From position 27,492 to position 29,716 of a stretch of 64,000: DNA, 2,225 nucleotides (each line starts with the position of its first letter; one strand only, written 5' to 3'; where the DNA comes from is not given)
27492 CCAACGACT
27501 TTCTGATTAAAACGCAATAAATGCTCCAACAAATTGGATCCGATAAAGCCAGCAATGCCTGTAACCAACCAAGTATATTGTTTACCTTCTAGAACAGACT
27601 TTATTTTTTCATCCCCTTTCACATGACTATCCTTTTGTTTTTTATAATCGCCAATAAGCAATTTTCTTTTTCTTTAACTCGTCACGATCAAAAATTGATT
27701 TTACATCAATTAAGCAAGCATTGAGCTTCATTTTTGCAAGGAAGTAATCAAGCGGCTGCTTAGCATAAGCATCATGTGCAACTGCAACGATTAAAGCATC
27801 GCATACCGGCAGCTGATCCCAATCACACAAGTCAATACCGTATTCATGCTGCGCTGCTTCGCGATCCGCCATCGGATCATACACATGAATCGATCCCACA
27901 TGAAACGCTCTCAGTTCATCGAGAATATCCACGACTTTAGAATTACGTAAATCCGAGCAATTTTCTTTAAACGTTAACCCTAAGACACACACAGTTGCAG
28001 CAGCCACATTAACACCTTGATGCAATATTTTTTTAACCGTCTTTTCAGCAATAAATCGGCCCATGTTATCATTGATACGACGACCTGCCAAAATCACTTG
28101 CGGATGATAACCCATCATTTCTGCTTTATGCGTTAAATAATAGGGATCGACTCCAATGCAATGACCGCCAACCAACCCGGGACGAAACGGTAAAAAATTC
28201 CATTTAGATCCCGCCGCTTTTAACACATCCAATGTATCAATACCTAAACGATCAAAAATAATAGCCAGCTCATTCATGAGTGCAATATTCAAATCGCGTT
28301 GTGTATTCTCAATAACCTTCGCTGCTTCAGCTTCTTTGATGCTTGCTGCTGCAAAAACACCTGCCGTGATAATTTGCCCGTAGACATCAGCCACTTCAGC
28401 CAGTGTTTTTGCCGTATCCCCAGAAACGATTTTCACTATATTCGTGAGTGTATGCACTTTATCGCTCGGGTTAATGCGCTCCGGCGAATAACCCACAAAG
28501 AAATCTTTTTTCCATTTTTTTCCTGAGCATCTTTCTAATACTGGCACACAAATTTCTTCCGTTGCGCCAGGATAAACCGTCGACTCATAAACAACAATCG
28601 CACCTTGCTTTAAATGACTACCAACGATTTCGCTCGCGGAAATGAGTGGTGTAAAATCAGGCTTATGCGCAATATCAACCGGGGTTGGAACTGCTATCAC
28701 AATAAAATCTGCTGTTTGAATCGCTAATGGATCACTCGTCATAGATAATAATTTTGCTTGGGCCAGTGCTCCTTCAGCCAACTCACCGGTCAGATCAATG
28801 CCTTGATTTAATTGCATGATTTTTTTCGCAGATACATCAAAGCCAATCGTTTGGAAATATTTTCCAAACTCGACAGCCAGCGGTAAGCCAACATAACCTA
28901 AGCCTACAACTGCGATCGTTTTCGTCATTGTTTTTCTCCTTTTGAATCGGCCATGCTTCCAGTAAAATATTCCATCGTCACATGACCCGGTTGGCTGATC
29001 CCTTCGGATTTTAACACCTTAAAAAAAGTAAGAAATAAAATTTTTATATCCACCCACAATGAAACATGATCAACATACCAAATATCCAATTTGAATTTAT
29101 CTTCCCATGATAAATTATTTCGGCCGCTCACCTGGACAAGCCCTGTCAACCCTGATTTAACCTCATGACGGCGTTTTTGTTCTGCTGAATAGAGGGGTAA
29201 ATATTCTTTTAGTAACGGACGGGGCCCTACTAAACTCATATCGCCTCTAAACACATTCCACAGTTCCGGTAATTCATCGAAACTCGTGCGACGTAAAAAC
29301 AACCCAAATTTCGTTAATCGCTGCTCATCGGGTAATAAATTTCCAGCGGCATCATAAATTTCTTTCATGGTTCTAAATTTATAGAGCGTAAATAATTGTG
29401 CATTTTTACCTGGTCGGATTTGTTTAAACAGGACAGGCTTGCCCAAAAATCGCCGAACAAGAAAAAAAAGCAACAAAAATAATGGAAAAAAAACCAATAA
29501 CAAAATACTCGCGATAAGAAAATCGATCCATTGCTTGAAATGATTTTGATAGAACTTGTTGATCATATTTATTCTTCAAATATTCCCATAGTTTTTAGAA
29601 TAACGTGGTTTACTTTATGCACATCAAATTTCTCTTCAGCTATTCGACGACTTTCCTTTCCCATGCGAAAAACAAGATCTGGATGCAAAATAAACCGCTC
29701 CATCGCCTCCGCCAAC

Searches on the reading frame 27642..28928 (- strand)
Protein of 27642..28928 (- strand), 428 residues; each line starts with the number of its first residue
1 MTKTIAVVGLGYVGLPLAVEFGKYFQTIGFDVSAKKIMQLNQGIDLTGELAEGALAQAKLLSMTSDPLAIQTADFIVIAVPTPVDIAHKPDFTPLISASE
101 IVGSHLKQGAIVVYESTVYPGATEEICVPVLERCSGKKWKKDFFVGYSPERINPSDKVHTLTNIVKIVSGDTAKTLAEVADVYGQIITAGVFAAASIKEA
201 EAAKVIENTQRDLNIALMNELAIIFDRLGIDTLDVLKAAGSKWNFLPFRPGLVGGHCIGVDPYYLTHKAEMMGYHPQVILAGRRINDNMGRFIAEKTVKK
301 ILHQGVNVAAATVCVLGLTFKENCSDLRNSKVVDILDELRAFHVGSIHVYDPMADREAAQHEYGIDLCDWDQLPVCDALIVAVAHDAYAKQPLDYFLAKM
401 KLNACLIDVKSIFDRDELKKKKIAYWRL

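Call 40: search_protein_families(library=pfam, proteins=[window:27642-28928:-], max_evalue=0.001)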
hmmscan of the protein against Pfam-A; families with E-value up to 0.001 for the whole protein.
window:27642-28928:- (428 aa): 4 families
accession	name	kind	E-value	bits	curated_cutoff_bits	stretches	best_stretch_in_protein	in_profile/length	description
PF03721.20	UDPG_MGDP_dh_N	-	2.6e-33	115.6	27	1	4-177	2-181/187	UDP-glucose/GDP-mannose dehydrogenase family, NAD binding domain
PF00984.24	UDPG_MGDP_dh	-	2.5e-25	88.8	25.4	1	198-287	1-93/94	UDP-glucose/GDP-mannose dehydrogenase family, central domain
PF03720.21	UDPG_MGDP_dh_C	-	4.3e-21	75.7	30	1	315-415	2-103/103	UDP-glucose/GDP-mannose dehydrogenase family, UDP binding domain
PF03446.21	NAD_binding_2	-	0.00047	20.6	21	0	4-126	1-103/161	NAD binding domain of 6-phosphogluconate dehydrogenase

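Call 76: search_protein_families(library=ncbifam, proteins=[window:27642-28928:-], max_evalue=1e-20)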
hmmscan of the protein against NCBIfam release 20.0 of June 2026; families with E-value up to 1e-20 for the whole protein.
window:27642-28928:- (428 aa): 6 families
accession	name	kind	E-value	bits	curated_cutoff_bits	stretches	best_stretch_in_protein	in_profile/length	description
NF011729.0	PRK15182.1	equivalog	5.1e-155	516.4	592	1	4-391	8-394/425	Vi polysaccharide biosynthesis UDP-N-acetylglucosamine C-6 dehydrogenase TviB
TIGR03026.1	NDP-sugDHase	subfamily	1.9e-114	382.6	189.8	1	4-408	2-410/413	nucleotide sugar dehydrogenase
NF008286.0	PRK11064.1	equivalog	4.9e-58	196.7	459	1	3-396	4-407/420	UDP-N-acetyl-D-mannosamine dehydrogenase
NF040825.1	UDPMaNacDH_Arch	equivalog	9.4e-58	196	750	1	4-414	2-402/418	UDP-N-acetyl-D-mannosamine dehydrogenase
NF041297.1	UDPGDh_AglM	equivalog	8.2e-43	146.9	670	1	5-417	3-421/429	UDP-glucose 6-dehydrogenase AglM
NF047673.2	TeichurnBiosyTuaD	equivalog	1e-36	127.1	700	1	3-426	2-427/439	UDP-glucose 6-dehydrogenase TuaD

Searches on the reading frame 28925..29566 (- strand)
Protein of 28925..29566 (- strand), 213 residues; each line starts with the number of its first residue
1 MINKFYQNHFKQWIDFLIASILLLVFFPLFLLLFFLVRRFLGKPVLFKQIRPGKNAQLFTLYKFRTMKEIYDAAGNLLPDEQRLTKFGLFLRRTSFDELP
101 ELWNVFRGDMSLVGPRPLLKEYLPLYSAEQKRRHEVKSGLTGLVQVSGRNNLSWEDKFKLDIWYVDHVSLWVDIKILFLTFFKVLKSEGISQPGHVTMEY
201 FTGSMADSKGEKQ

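Call 40: search_protein_families(library=pfam, proteins=[window:28925-29566:-], max_evalue=0.001)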
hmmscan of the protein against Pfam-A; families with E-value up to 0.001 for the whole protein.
window:28925-29566:- (213 aa): 1 family
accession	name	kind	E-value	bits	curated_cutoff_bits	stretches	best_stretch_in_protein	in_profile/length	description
PF02397.22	Bac_transf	-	4e-60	202.8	27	1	11-186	1-179/179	Bacterial sugar transferase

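Call 76: search_protein_families(library=ncbifam, proteins=[window:28925-29566:-], max_evalue=1e-20)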
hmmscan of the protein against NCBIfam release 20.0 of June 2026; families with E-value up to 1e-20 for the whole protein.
window:28925-29566:- (213 aa): 10 families
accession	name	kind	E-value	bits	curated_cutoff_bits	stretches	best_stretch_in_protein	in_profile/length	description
TIGR03025.1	EPS_sugtrans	subfamily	7e-69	233.2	295.55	1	7-189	254-443/445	exopolysaccharide biosynthesis polyprenyl glycosylphosphotransferase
TIGR03023.1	WcaJ_sugtrans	equivalog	3e-56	191.6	410.75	1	7-187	259-449/453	undecaprenyl-phosphate glucose phosphotransferase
TIGR03022.1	WbaP_sugtrans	subfamily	2.7e-54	185.1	403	1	81-189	346-454/456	undecaprenyl-phosphate galactose phosphotransferase WbaP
NF052601.1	undeca_RfbP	equivalog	3.5e-44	150.9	330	1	80-185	131-236/244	undecaprenyl-phosphate galactose phosphotransferase family protein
TIGR03013.1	EpsB_2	subfamily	5.3e-40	137.8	393.35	1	5-189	249-441/443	TIGR03013 family XrtA/PEP-CTERM system glycosyltransferase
NF041877.1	EPS_EpsZ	equivalog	1.4e-36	126.2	800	1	5-191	260-459/459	exopolysaccharide biosynthesis polyisoprenyl-phosphate hexose-1-phosphate transferase EpsZ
NF011751.0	PRK15204.1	equivalog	2e-36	125.6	907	1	9-189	278-474/476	undecaprenyl-phosphate galactose phosphotransferase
NF007518.0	PRK10124.1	equivalog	2.4e-33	115.6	684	1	10-184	273-457/464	undecaprenyl-phosphate glucose phosphotransferase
NF050817.1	PolSacchBiosHfsE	equivalog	8.7e-29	100.6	750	1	10-181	271-456/467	polysaccharide biosynthesis protein HfsE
NF045514.1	glycotran_HepC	equivalog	1.1e-24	87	140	1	8-118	114-212/220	heterocyst development glycosyltransferase HepC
